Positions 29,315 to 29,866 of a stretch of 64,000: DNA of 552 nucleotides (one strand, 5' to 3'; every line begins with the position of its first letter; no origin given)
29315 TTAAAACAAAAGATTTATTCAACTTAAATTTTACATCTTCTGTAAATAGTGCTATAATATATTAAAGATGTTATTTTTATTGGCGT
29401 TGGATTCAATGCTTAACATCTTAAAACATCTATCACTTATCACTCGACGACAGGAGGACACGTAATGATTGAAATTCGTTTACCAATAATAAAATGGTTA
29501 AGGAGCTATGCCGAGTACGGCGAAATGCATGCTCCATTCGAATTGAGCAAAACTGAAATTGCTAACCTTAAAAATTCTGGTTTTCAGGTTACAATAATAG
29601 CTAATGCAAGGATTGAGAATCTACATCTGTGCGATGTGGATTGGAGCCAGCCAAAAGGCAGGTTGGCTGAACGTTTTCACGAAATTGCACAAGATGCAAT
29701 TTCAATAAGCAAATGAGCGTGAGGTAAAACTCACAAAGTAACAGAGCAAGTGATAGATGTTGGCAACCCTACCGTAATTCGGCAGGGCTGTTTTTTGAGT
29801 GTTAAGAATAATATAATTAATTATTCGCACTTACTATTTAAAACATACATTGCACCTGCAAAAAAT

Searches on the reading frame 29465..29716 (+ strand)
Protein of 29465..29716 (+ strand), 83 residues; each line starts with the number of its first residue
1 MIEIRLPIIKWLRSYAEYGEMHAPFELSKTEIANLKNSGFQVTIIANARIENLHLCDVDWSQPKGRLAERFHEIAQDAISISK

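Call 5: search_protein_families(library=pfam, proteins=[window:29465-29716:+], max_evalue=1)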
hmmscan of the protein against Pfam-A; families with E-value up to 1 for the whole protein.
window:29465-29716:+ (83 aa): 0 families

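Call 11: find_homologous_proteins(query=window:29465-29716:+, max_evalue=0.001)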
Query window:29465-29716:+ (83 aa): 4 proteins with E <= 0.001 among 5 candidates.
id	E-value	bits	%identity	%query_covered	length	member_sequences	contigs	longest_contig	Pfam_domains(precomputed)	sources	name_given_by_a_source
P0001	9.3e-48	177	100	100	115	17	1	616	-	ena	-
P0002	1.1e-40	154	89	100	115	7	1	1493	-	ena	-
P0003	1.3e-29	119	67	99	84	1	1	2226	-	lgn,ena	-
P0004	5.0e-29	117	66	99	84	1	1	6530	-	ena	-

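Call 12: find_encoding_contigs(protein=P0004, flank=5000)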
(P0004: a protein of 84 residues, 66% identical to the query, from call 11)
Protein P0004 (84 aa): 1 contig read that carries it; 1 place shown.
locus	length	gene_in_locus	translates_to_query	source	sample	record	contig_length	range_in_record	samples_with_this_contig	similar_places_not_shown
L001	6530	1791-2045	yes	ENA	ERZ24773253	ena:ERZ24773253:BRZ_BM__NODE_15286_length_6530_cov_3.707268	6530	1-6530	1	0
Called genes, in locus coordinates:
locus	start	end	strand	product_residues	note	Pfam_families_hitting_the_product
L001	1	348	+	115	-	?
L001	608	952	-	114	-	-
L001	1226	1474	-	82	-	-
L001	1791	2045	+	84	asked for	-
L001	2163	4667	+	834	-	PF00005:ABC_tran (faint), PF02463:SMC_N (faint), PF03193:RsgA_GTPase (faint), PF13191:AAA_16 (faint), PF13401:AAA_22 (faint), PF13555:AAA_29 (faint), PF17760:UvrA_inter, PF17755:UvrA_DNA-bind, +2 more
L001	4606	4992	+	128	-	-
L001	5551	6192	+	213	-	PF02224:Cytidylate_kin, PF13238:AAA_18 (faint)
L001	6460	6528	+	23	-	?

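Call 13: find_encoding_contigs(protein=P0003, flank=5000)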
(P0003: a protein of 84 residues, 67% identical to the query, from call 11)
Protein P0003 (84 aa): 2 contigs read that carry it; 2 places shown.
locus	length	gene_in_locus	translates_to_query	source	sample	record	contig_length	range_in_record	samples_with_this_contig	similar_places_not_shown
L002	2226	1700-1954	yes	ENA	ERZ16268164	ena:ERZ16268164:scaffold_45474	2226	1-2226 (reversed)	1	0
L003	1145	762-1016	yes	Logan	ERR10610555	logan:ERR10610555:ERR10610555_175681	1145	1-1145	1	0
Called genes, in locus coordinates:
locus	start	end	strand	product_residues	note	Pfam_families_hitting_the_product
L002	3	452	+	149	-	?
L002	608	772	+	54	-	-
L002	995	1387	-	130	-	-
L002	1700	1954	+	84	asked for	-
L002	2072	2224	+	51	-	?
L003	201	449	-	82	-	-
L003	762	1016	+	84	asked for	-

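Call 14: find_encoding_contigs(protein=P0002, flank=5000)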
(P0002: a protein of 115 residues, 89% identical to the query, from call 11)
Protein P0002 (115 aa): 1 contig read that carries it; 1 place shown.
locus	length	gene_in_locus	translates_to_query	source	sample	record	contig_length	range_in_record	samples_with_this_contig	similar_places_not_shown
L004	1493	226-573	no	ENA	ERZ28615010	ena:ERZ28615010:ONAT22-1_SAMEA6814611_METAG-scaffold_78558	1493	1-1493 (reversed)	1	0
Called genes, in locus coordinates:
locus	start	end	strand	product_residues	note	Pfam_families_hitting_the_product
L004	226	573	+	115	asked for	-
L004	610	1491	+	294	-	?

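Call 49: predict_structure(alignment_id=A7)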
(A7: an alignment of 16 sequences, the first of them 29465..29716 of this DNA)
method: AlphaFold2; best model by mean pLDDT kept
length: 83 residues; sequences in the alignment: 16
mean_pLDDT: 73.6   pTM: 0.60
mean pLDDT of the five models: 73.6, 73.6, 73.5, 71.5, 69.1
residues with pLDDT >= 90: 0; 70-90: 53; 50-70: 27; < 50: 3
segments of 3 or more residues with pLDDT < 50: 1-3
pLDDT, mean of each block of 10 residues (from residue 1): 50 62 81 85 79 81 80 74 59
secondary structure, 60 per line:
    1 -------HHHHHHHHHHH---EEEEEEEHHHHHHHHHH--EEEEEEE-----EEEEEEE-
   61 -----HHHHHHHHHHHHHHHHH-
elements in order: H8-18 E22-28 H29-38 E41-47 E53-59 H66-82

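Call 51: search_protein_representatives(alignment_id=A7)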
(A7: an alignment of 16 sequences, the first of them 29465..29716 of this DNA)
Query: 16 sequences, 82 profile positions. Proteins with E-value up to 0.001 (for the whole library): 71; up to 1e-10: 23; up to 1e-30: 2. The best 71 are listed.
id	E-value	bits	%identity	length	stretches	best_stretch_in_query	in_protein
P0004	2.8e-32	126.4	-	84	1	1-82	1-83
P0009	5.9e-31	122.2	-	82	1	1-82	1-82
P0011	1.2e-28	114.8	-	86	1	1-82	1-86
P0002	5.7e-28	112.6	-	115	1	1-82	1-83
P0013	5.9e-28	112.5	-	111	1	2-82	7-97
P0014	2.2e-21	91.5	-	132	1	20-82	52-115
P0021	1.9e-15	72.4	-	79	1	1-76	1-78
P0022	3.3e-15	71.7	-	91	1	1-77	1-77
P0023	6.8e-15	70.7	-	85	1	1-78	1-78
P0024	7.6e-15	70.5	-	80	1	11-77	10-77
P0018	2.2e-14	69.0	-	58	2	46-82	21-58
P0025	2.2e-14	69.0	-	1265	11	6-27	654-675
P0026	2.8e-14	68.7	-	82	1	3-76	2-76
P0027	5.2e-14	67.9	-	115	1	3-72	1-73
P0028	7.8e-14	67.3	-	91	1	4-77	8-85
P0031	4.1e-12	61.8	-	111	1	3-76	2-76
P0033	5.8e-12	61.3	-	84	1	4-78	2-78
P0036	5.1e-11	58.3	-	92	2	7-77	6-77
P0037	1.4e-10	56.9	-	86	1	1-78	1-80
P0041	8.9e-10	54.3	-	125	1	3-74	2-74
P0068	9.7e-05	38.1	-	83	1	5-76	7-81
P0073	2.4e-04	36.9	-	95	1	1-76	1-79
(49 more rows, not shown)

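Call 53: fold_search(model_id=the predicted structure, library=pdb)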
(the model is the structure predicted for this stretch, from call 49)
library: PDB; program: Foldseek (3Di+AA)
matches with E <= 10: 354; with E <= 0.001: 0
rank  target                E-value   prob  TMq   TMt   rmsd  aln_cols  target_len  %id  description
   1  1k4j                  2.7e-01  0.69  0.44  0.22   5.0        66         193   18  Crystal Structure of the Acyl-homoserinelactone Synthase EsaI Complexed with Rhenate (released 2002-04-17)
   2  1kzf                  4.0e-01  0.63  0.44  0.21   4.7        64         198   19  Crystal Structure of the Acyl-homoserine Lactone Synthase, EsaI (released 2002-04-17)
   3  5w8g                  4.0e-01  0.57  0.47  0.22   5.4        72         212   15  The structure of a COA-dependent acyl-homoserine lactone synthase, BjaI, with SAH (released 2017-08-23)
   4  5w8a                  4.8e-01  0.51  0.47  0.22   5.4        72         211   15  The structure of a COA-dependent acyl-homoserine lactone synthase, BjaI, with SAM and isopentyl-CoA (released 2017-08-23)
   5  3qwu_A                4.8e-01  0.21  0.34  0.12   6.1        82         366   10  Putative ATP-dependent DNA ligase from Aquifex aeolicus. (released 2011-03-16)
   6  1wvn                  5.5e-01  0.21  0.31  0.33   7.4        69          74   12  Crystal Structure of domain 3 of human alpha polyC binding protein (released 2005-04-05)
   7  5w8c                  7.1e-01  0.41  0.47  0.22   5.4        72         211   15  The structure of a COA-dependent acyl-homoserine lactone synthase, BjaI, with MTA and isovaleryl-CoA (released 2017-08-23)
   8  3zzp                  7.1e-01  0.18  0.31  0.33   7.6        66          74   12  Circular permutant of ribosomal protein S6, lacking edge strand beta- 2 of wild-type S6. (released 2011-11-23)
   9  4lij_A                7.6e-01  0.28  0.35  0.38   9.1        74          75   11  Crystal structure of a far upstream element (FUSE) binding protein 1 (FUBP1) from Homo sapiens at 1.95 A resolution (released 2013-11-27)
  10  4lij_C                7.6e-01  0.23  0.32  0.34   8.4        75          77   12  Crystal structure of a far upstream element (FUSE) binding protein 1 (FUBP1) from Homo sapiens at 1.95 A resolution (released 2013-11-27)
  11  1j5k_A                7.6e-01  0.20  0.32  0.34   9.2        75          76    8  COMPLEX OF THE KH3 DOMAIN OF HNRNP K WITH A SINGLE_STRANDED 10MER DNA OLIGONUCLEOTIDE (released 2002-07-10)
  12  4r29_B                8.1e-01  0.23  0.41  0.20   9.8        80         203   19  Crystal structure of bacterial cysteine methyltransferase effector NleE (released 2014-12-03)
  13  5w8e                  9.2e-01  0.35  0.47  0.22   5.4        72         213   15  The structure of a CoA-dependent acyl-homoserine lactone synthase, BjaI, with the adduct of SAH and IV-CoA (released 2017-08-23)
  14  4mtl_A                9.2e-01  0.28  0.36  0.18   4.6        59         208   14  Human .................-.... Protein 21C (released 2013-10-23)
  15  2vzy_C                9.2e-01  0.10  0.31  0.18   6.0        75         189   16  Crystal structure of Rv0802c from Mycobacterium tuberculosis in an unliganded form. (released 2009-04-07)
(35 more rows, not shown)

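Call 54: search_protein_families(library=pfam, proteins=[P0021, P0022, P0023, P0026, P0027, P0031, P0033, P0036, P0037, P0041], max_evalue=0.1)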
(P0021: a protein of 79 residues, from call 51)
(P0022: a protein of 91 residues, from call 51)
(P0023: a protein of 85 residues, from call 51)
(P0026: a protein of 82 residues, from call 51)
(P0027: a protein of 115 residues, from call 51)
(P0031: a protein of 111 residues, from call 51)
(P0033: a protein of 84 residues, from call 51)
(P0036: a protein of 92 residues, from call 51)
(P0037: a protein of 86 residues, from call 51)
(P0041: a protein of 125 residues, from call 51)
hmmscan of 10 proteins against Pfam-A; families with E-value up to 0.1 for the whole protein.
P0021 (79 aa): 0 families

P0022 (91 aa): 0 families

P0023 (85 aa): 0 families

P0026 (82 aa): 0 families

P0027 (115 aa): 0 families

P0031 (111 aa): 1 family
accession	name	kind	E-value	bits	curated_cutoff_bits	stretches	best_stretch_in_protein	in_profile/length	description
PF15374.11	CCDC71L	-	0.073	12.8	30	1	32-107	46-118/393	Coiled-coil domain-containing protein 71L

P0033 (84 aa): 1 family
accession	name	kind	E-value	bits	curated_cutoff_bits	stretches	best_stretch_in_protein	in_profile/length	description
PF00270.35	DEAD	-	0.051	13.7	26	1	10-52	19-60/167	DEAD/DEAH box helicase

P0036 (92 aa): 0 families

P0037 (86 aa): 0 families

P0041 (125 aa): 3 families
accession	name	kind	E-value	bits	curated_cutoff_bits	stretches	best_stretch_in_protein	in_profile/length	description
PF06103.16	DUF948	-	0.016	15.8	37.2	1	72-111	32-75/89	Bacterial protein of unknown function (DUF948)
PF01519.22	DUF16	-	0.036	15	40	1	70-117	52-99/104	Protein of unknown function DUF16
PF05531.17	NPV_P10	-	0.075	14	29.8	0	73-117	11-58/75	Nucleopolyhedrovirus P10 protein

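Call 55: search_protein_families(library=phrogs, proteins=[window:29465-29716:+, P0021, P0022, P0023, P0026, P0031, P0033, P0037], max_evalue=0.1)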
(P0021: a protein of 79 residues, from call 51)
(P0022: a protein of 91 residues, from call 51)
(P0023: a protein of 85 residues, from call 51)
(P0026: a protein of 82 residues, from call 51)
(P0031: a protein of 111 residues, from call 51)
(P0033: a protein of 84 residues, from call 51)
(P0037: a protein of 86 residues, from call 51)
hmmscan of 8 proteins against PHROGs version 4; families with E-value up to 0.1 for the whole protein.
window:29465-29716:+ (83 aa): 0 families

P0021 (79 aa): 1 family
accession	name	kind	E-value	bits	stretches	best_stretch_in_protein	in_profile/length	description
phrog_18312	-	unknown function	0.054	14.9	1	34-68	59-93/101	-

P0022 (91 aa): 0 families

P0023 (85 aa): 0 families

P0026 (82 aa): 1 family
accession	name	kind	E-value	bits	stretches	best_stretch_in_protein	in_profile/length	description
phrog_15143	-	unknown function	0.0067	17.5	1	31-45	19-33/49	-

P0031 (111 aa): 0 families

P0033 (84 aa): 0 families

P0037 (86 aa): 0 families

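Call 57: find_homologous_proteins(query=A8, max_evalue=0.001)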
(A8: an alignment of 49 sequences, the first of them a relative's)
Query A8 (49 sequences) (82 aa, profile of the alignment): 12 proteins with E <= 0.001 among 347 candidates.
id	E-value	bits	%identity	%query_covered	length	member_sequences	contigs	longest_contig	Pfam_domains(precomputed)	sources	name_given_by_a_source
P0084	3.0e-28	115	57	100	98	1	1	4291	-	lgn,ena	-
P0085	1.8e-26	109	57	100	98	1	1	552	-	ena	-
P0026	7.0e-26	108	100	100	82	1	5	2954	-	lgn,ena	-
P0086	1.0e-25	107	74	100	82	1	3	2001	-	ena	-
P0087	1.1e-25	107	52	99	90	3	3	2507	-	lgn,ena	-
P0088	3.0e-25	105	85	100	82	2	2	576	-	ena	-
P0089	1.5e-23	100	84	100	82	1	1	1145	-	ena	-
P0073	1.2e-18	84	24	88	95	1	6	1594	-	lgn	-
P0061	1.2e-17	81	33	71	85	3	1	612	-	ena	-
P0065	2.3e-17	80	25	90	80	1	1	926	-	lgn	-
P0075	9.4e-16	75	31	66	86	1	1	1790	-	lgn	-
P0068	6.4e-10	56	-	-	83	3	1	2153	-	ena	-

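Call 58: find_encoding_contigs(protein=P0084, flank=3000, max_places=3)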
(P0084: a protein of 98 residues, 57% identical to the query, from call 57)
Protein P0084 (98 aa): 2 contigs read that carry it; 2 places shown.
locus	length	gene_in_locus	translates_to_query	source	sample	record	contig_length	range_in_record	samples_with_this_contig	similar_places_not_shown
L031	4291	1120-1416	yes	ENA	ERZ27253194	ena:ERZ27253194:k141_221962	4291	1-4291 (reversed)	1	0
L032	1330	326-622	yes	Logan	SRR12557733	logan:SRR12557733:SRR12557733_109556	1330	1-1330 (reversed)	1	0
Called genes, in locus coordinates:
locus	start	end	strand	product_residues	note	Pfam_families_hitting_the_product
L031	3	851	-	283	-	?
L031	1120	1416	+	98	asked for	-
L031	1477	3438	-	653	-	PF06874:FBPase_2, PF00149:Metallophos (faint)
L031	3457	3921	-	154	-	PF00271:Helicase_C, PF12344:UvrB, PF02151:UVR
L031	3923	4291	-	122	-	?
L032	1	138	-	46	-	?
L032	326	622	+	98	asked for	-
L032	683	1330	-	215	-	?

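Call 59: find_encoding_contigs(protein=P0026, flank=3000, max_places=5)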
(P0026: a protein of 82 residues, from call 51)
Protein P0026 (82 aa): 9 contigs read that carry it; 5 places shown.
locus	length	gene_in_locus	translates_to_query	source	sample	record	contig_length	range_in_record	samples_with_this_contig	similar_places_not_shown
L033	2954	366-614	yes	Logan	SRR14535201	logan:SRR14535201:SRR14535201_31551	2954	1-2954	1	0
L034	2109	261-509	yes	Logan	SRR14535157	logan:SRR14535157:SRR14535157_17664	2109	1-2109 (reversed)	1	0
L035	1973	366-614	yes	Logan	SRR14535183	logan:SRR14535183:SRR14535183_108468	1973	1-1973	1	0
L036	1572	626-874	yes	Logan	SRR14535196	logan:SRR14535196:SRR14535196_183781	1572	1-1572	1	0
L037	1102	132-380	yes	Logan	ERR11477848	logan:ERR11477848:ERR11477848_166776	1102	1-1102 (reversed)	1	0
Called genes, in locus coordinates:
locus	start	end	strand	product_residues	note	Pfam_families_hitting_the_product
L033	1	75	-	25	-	?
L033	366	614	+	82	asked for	-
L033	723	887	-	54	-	-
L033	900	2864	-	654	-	PF06874:FBPase_2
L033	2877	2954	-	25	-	?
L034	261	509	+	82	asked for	-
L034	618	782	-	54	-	-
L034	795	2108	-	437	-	?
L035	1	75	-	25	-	?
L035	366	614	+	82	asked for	-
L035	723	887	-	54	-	-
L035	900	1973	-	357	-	?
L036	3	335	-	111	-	?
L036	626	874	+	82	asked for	-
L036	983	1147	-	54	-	-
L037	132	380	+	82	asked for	-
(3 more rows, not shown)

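Call 60: find_encoding_contigs(protein=P0087, flank=3000, max_places=3)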
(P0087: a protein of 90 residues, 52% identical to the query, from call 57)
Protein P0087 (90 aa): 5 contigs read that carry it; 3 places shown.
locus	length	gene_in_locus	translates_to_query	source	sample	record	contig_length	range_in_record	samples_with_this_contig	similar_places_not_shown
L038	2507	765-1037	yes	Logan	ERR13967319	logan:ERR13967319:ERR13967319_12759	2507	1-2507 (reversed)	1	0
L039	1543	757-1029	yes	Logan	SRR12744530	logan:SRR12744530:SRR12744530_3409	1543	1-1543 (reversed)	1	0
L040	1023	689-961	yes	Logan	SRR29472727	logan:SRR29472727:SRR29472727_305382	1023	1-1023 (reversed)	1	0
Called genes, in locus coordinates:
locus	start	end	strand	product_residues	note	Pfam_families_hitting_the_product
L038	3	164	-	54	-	?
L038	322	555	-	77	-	-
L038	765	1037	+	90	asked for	-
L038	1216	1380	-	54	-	-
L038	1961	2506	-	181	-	?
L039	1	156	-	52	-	?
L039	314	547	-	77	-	-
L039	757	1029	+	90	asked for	-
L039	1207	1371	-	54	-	-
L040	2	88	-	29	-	?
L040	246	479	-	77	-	-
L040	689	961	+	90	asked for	-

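Call 64: find_encoding_contigs(protein=P0068, flank=2500, max_places=3)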
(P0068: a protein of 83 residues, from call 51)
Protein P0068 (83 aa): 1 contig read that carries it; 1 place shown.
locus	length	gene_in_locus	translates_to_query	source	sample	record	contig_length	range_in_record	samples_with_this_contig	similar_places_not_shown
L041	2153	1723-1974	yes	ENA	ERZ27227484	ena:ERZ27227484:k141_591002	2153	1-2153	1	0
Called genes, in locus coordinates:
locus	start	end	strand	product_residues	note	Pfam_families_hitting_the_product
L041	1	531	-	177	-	?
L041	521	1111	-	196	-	-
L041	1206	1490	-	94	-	PF03118:RNA_pol_A_CTD (weak)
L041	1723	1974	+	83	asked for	-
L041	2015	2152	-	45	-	?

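Call 65: find_encoding_contigs(protein=P0073, flank=2500, max_places=6)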
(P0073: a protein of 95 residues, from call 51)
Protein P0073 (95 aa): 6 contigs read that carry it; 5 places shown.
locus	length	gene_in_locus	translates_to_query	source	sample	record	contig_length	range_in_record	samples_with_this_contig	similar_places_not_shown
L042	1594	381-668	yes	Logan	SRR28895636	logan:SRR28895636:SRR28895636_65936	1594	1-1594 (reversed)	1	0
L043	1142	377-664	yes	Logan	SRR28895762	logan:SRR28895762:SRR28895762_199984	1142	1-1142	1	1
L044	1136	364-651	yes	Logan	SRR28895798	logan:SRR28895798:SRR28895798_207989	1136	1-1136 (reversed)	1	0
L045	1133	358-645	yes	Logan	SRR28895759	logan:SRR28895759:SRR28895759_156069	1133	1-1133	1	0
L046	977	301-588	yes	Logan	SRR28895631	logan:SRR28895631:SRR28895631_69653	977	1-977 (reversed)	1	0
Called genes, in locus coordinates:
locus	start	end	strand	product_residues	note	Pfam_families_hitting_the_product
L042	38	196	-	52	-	-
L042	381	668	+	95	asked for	-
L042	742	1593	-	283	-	?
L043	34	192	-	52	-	-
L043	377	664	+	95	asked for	-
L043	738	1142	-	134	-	?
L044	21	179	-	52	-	-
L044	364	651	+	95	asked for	-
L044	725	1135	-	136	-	?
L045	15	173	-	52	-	-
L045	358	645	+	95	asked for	-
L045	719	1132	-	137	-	?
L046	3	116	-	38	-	?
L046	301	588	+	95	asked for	-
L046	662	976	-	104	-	?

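Call 83: search_protein_families(library=ncbifam, proteins=[window:29465-29716:+, P0026, P0084, P0087, P0073, P0068, P0022], max_evalue=0.1)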
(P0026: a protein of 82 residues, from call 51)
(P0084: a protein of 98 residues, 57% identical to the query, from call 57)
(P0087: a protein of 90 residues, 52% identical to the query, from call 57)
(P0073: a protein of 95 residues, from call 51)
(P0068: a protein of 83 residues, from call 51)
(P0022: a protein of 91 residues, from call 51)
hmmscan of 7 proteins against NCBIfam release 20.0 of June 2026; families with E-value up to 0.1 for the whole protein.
window:29465-29716:+ (83 aa): 0 families

P0026 (82 aa): 1 family
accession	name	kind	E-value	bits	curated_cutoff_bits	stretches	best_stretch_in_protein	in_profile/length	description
NF045955.1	MHO_4530_fam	equivalog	0.075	11.7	125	1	9-61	103-148/515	MHO_4530 family protein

P0084 (98 aa): 0 families

P0087 (90 aa): 0 families

P0073 (95 aa): 0 families

P0068 (83 aa): 0 families

P0022 (91 aa): 0 families

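Call 84: search_protein_families(library=padloc, proteins=[window:29465-29716:+, P0026, P0084, P0087, P0073, P0068, P0022], max_evalue=0.1)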
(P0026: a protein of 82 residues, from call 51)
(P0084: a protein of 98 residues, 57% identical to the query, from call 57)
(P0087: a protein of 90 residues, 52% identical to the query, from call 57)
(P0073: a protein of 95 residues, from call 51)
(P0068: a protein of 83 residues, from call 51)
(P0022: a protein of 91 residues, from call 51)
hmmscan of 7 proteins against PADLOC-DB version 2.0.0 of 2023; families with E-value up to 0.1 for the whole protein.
window:29465-29716:+ (83 aa): 0 families

P0026 (82 aa): 1 family
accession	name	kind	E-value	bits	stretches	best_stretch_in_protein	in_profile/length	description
PDLC04009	PD-Lambda-5_A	-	0.036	10.7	1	9-54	213-259/488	-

P0084 (98 aa): 0 families

P0087 (90 aa): 0 families

P0073 (95 aa): 0 families

P0068 (83 aa): 0 families

P0022 (91 aa): 0 families

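Call 85: search_dna_similar(query=window:29465-29716:+, collection=plasmids, mode=protein, max_evalue=0.01, max_rows=10)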
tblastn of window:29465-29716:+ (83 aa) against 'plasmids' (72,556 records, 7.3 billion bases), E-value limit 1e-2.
No match.

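Call 86: search_dna_similar(query=P0026, collection=phages, mode=protein, max_evalue=0.01, max_rows=10)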
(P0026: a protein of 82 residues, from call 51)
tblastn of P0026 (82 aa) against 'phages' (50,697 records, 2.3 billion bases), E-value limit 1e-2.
No match.
